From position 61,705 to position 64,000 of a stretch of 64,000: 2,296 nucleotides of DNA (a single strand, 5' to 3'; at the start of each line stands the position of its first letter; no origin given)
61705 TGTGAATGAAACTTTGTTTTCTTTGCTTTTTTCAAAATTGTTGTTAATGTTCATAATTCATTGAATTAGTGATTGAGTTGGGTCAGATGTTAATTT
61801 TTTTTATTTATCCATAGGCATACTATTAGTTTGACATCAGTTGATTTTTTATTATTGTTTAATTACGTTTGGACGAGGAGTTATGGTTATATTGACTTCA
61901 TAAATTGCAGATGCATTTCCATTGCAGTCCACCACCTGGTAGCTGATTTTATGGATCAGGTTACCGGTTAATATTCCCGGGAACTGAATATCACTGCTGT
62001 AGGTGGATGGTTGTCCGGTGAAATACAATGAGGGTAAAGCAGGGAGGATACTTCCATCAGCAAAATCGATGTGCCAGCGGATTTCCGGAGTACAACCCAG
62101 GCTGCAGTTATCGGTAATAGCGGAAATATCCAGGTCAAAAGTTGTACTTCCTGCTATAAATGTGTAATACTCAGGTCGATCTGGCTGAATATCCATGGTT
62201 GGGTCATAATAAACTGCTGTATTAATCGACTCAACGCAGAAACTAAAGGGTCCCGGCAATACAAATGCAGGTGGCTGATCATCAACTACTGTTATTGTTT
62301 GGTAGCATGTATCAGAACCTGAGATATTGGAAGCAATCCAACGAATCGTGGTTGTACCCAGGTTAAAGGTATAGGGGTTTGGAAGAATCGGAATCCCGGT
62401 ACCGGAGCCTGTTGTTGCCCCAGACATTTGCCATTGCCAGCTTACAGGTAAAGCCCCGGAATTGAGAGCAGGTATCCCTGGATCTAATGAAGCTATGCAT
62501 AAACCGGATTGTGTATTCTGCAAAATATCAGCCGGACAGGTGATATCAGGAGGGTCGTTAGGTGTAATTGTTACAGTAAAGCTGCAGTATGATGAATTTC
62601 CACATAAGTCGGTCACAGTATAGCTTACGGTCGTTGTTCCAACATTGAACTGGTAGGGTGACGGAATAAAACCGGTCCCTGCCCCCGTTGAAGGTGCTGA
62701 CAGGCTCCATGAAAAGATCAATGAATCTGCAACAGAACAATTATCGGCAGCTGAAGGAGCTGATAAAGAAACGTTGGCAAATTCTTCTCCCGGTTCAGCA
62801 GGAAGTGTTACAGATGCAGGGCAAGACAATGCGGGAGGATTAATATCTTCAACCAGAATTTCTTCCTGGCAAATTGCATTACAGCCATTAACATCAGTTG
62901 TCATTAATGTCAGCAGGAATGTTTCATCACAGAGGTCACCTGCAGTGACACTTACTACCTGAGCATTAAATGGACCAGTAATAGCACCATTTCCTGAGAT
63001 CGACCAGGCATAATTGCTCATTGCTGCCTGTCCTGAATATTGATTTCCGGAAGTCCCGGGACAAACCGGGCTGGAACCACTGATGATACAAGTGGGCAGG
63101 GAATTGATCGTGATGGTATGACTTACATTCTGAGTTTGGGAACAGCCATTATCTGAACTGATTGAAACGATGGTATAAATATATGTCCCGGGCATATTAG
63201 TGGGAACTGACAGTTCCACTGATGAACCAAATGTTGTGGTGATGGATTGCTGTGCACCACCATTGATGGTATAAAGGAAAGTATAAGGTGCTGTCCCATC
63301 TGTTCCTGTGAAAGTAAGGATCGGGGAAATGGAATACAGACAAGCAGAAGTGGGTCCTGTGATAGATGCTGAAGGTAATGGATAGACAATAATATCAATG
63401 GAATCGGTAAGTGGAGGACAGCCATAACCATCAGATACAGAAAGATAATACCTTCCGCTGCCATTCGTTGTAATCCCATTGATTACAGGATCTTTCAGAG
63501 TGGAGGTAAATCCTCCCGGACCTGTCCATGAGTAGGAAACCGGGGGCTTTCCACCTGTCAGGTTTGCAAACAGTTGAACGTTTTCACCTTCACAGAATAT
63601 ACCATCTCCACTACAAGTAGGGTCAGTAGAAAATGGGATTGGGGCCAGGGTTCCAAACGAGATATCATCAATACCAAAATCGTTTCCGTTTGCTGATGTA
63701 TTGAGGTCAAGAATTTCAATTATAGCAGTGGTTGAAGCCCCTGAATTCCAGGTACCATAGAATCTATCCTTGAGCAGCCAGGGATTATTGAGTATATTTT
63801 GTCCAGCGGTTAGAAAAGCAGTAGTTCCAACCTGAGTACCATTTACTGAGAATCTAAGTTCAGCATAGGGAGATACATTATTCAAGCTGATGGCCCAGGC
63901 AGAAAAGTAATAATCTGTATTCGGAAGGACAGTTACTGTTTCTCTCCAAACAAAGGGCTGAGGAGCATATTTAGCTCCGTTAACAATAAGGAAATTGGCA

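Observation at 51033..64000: sprCDBF-like surface-adhesin locus with unrecognised accessory proteins and an Omp85-like partner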

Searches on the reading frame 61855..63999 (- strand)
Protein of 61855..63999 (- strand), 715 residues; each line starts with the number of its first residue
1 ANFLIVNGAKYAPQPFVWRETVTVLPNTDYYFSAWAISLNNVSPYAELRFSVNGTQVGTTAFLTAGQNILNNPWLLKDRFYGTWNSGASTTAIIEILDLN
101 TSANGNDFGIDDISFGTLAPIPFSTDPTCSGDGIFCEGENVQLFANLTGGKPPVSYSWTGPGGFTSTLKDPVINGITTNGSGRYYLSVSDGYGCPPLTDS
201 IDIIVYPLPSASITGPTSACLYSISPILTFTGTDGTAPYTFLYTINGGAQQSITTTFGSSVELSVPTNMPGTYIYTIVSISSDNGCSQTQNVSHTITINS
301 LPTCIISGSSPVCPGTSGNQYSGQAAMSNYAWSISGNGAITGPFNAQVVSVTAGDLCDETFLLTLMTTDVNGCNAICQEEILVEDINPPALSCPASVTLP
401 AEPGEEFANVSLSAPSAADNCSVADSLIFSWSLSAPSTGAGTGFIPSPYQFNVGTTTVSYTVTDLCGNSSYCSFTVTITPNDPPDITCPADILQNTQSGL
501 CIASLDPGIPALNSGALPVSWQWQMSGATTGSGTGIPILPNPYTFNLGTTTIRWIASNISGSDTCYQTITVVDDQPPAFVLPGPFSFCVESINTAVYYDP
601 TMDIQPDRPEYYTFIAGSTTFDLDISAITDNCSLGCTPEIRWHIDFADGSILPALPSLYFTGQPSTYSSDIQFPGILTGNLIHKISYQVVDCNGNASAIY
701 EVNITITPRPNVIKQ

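Call 6: search_protein_families(library=pfam, proteins=[window:61855-63999:-], max_evalue=0.01)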
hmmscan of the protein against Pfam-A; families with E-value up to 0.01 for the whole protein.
window:61855-63999:- (715 aa): 3 families
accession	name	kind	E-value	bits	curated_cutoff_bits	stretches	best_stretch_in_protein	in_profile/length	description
PF02494.22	HYR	-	4.9e-14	52.9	21.7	1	385-478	2-81/81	HYR domain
PF13895.12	Ig_2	-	0.00015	22.4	27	1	136-203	12-77/79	Immunoglobulin domain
PF19408.5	PKD_6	-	0.0038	18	25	1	305-356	7-60/82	PKD-like domain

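Call 7: search_protein_families(library=ncbifam, proteins=[window:61855-63999:-], max_evalue=0.01)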
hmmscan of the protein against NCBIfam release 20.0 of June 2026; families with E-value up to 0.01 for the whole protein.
window:61855-63999:- (715 aa): 1 family
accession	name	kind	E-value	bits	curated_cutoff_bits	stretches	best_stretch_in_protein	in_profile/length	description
NF047446.1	barrel_OmpL47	domain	0.00012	22.5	40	0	679-706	41-68/68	OmpL47-type beta-barrel domain-containing protein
